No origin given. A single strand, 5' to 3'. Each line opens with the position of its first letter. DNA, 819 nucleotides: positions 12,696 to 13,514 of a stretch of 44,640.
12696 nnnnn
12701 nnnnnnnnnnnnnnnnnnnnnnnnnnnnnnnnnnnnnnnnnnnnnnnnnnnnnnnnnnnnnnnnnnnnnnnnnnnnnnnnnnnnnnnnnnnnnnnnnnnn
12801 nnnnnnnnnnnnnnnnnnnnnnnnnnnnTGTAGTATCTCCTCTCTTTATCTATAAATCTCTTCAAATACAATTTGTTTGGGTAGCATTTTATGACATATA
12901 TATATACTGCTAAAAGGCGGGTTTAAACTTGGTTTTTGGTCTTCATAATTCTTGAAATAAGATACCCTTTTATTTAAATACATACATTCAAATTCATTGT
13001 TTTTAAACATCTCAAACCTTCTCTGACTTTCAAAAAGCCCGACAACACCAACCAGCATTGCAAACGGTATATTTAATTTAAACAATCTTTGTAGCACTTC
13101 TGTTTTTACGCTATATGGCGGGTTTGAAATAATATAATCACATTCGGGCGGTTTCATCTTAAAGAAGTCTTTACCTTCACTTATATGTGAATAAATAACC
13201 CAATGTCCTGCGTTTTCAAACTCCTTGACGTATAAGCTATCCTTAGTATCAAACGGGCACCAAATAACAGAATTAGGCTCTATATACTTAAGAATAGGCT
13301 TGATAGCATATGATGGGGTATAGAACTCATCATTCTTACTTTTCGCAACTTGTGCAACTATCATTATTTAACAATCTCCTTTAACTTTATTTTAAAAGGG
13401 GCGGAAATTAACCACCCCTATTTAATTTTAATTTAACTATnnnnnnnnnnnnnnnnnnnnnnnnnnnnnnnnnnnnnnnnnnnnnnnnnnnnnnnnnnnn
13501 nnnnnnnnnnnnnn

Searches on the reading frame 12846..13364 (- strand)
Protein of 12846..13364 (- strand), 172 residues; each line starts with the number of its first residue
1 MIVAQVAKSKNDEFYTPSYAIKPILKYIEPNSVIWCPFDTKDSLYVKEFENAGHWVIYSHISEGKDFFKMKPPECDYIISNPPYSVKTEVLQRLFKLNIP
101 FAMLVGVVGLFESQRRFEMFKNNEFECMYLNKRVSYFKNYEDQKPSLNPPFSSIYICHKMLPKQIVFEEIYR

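Call 20: search_protein_families(library=phrogs, proteins=[window:12846-13364:-], max_evalue=0.001)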
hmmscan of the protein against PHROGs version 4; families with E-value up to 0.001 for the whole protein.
window:12846-13364:- (172 aa): 3 families
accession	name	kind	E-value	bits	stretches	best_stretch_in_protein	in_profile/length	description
phrog_799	-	other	2.3e-31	110.5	1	8-170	209-376/458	DNA methyltransferase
phrog_2713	-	unknown function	0.00035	20.7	0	73-90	289-306/520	-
phrog_6380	-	other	0.00043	20.4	1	63-92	118-144/382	DNA methyltransferase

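Call 21: search_protein_families(library=pfam, proteins=[window:12846-13364:-], max_evalue=0.01)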
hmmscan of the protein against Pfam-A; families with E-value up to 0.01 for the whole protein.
window:12846-13364:- (172 aa): 2 families
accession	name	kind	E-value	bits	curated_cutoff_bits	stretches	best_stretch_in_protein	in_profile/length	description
PF13651.11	EcoRI_methylase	-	0.0001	22.2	26.4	0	74-143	138-207/345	Adenine-specific methyltransferase EcoRI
PF02384.22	N6_Mtase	-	0.0023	17.7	20.4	0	71-87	122-138/311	N-6 DNA Methylase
